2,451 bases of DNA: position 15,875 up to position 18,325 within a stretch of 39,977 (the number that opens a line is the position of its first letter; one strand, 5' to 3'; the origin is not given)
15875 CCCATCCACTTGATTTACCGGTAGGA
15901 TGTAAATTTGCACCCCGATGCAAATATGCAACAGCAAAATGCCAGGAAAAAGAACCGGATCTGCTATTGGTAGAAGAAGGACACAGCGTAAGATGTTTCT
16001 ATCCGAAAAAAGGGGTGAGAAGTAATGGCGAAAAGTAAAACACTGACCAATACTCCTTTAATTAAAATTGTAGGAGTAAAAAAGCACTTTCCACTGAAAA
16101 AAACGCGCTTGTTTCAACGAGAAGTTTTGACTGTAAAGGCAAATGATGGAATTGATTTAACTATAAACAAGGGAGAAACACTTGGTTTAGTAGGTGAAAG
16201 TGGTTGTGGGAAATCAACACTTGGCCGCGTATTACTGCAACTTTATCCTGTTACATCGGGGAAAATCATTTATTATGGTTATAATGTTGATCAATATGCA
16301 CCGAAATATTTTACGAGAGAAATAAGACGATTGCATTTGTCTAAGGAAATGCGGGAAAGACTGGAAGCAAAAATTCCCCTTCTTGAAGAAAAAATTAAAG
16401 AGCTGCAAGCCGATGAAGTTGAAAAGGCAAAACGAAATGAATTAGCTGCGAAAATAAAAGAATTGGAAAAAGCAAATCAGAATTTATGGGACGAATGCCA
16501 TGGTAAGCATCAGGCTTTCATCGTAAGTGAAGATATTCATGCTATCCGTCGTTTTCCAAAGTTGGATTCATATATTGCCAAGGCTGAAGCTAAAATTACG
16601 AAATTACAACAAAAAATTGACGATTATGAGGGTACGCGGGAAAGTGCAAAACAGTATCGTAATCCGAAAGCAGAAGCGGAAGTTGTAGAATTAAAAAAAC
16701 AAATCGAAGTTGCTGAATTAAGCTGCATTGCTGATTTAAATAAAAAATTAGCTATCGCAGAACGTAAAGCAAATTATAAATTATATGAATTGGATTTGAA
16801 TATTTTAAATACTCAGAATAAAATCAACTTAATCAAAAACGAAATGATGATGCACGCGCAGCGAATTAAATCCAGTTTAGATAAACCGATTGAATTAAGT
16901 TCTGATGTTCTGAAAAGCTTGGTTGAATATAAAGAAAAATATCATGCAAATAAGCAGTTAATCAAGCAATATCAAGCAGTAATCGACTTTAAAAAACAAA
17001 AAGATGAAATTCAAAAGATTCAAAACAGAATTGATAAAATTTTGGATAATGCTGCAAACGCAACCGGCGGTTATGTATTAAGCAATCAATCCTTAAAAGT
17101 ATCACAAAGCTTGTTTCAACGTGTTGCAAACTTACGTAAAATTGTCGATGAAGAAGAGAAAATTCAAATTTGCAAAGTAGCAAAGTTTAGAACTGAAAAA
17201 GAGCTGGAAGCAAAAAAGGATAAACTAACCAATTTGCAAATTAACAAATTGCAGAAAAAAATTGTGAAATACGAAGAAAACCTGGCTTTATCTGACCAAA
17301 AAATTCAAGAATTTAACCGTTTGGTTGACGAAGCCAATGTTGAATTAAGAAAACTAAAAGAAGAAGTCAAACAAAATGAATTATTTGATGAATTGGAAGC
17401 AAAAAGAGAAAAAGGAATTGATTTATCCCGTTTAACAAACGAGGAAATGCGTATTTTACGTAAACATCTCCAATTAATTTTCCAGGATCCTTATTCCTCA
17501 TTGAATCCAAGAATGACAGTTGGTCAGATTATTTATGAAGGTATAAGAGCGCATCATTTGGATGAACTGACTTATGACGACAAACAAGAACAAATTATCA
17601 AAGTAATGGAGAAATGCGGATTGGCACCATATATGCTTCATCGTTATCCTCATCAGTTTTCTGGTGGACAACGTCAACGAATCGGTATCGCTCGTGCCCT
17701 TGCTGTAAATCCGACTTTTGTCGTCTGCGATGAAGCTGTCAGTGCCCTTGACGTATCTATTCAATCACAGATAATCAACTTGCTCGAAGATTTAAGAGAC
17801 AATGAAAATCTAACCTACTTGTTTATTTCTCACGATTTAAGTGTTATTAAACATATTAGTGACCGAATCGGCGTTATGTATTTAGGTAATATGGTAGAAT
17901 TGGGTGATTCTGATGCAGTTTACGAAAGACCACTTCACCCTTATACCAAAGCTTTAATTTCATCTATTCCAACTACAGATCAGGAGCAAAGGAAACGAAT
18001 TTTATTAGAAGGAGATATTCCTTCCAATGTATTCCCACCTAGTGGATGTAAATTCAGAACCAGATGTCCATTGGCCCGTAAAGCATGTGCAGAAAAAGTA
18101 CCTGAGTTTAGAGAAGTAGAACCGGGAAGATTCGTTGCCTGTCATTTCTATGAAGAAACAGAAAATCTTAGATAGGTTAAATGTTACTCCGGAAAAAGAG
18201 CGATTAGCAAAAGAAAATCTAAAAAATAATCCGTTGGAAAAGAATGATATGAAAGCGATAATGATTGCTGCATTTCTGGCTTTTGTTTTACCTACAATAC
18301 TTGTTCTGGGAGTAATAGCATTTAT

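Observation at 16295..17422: OppF-type ATPase split between Walker A and the Q-loop by a coiled-coil insertion of about 375 aa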

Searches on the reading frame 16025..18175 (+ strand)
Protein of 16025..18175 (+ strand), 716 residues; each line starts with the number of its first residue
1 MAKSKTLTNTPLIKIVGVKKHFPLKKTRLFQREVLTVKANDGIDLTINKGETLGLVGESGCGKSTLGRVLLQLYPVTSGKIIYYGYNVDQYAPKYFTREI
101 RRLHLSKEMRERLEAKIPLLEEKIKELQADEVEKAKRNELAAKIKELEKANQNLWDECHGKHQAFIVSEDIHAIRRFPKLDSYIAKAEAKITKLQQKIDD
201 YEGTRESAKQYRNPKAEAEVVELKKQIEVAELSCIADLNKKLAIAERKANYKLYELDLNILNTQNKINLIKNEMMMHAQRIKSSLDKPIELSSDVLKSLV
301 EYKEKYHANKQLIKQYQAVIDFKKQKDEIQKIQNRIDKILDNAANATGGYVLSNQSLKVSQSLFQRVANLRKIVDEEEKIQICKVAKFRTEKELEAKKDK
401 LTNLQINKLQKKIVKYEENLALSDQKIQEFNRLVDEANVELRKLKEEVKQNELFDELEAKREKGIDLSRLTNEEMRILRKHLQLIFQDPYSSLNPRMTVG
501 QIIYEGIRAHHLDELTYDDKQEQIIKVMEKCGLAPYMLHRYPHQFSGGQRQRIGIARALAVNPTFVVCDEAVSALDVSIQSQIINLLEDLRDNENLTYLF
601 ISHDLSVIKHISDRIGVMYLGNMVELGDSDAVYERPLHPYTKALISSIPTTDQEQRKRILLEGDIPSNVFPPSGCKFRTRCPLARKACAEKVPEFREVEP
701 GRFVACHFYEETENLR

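Call 3: search_protein_families(library=pfam, proteins=[window:16025-18175:+], max_evalue=0.01)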
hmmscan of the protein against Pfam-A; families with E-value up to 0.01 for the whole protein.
window:16025-18175:+ (716 aa): 5 families
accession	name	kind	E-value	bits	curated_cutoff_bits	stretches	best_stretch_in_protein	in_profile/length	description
PF00005.33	ABC_tran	-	6.9e-30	104.9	25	2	468-572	47-136/137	ABC transporter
PF08352.17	oligo_HPY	-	5.9e-20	71.9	27.1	1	624-688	1-65/65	Oligopeptide/dipeptide transporter, C-terminal region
PF13401.12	AAA_22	-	0.00017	22.3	27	1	55-135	10-96/130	AAA domain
PF02463.25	SMC_N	-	0.00019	21.4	40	1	366-619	57-213/220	RecF/RecN/SMC N terminal domain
PF13191.12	AAA_16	-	0.0011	20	32.6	1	51-174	25-144/167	AAA ATPase domain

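Call 4: search_solved_structures(query=window:16025-18175:+, show_alignments=2)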
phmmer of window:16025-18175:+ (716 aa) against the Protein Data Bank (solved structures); distinct sequences matched with E-value up to 0.001: 546 (the best 60 are shown).
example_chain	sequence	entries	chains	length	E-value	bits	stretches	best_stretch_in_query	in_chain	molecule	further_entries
8j5q_D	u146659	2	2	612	3.6e-102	346.1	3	464-656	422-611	Uncharacterized ABC transporter ATP-binding protein Rv1281c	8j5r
8j5s_D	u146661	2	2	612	2.4e-101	343.4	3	464-656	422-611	Uncharacterized ABC transporter ATP-binding protein Rv1281c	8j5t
8z21_D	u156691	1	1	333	2.5e-93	316.9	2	466-694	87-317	Oligopeptide transport ATP-binding protein OppF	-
8wd9_D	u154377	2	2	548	9.5e-87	295.1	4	466-657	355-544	Probable dipeptide-transport ATP-binding protein ABC transporter DppD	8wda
8wdb_D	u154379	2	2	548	6.8e-86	292.3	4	466-657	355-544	Probable dipeptide-transport ATP-binding protein ABC transporter DppD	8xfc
8z1v_D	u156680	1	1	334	1.4e-84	288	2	464-714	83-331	Dipeptide transport ATP-binding protein DppF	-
8z1w_D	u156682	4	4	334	3.6e-84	286.6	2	464-714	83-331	Dipeptide transport ATP-binding protein DppF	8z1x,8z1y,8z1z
8z1v_C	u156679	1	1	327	1e-55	192.6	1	463-708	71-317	Dipeptide transport ATP-binding protein DppD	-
8z1w_C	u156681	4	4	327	2.6e-55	191.3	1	463-708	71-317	Dipeptide transport ATP-binding protein DppD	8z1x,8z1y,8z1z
4fwi_B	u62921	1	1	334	2e-53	185.1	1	463-714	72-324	ABC-type dipeptide/oligopeptide/nickel transport system, ATPase component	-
8z21_C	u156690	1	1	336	2e-52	181.7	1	464-707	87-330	Oligopeptide transport ATP-binding protein OppD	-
4f4c_A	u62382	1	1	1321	4.3e-37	131.1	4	476-633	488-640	Multidrug resistance protein pgp-1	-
9nfi_A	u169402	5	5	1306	7.4e-36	127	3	544-648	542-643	Permeability Glycoprotein (P-gp)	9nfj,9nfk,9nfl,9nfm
7niu_A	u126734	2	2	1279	8.7e-35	123.5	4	542-676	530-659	Isoform 2 of Phosphatidylcholine translocator ABCB4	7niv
9oe1_A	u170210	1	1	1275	1.7e-34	122.5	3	543-637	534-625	ATP-binding cassette, sub-family B (MDR/TAP), member 4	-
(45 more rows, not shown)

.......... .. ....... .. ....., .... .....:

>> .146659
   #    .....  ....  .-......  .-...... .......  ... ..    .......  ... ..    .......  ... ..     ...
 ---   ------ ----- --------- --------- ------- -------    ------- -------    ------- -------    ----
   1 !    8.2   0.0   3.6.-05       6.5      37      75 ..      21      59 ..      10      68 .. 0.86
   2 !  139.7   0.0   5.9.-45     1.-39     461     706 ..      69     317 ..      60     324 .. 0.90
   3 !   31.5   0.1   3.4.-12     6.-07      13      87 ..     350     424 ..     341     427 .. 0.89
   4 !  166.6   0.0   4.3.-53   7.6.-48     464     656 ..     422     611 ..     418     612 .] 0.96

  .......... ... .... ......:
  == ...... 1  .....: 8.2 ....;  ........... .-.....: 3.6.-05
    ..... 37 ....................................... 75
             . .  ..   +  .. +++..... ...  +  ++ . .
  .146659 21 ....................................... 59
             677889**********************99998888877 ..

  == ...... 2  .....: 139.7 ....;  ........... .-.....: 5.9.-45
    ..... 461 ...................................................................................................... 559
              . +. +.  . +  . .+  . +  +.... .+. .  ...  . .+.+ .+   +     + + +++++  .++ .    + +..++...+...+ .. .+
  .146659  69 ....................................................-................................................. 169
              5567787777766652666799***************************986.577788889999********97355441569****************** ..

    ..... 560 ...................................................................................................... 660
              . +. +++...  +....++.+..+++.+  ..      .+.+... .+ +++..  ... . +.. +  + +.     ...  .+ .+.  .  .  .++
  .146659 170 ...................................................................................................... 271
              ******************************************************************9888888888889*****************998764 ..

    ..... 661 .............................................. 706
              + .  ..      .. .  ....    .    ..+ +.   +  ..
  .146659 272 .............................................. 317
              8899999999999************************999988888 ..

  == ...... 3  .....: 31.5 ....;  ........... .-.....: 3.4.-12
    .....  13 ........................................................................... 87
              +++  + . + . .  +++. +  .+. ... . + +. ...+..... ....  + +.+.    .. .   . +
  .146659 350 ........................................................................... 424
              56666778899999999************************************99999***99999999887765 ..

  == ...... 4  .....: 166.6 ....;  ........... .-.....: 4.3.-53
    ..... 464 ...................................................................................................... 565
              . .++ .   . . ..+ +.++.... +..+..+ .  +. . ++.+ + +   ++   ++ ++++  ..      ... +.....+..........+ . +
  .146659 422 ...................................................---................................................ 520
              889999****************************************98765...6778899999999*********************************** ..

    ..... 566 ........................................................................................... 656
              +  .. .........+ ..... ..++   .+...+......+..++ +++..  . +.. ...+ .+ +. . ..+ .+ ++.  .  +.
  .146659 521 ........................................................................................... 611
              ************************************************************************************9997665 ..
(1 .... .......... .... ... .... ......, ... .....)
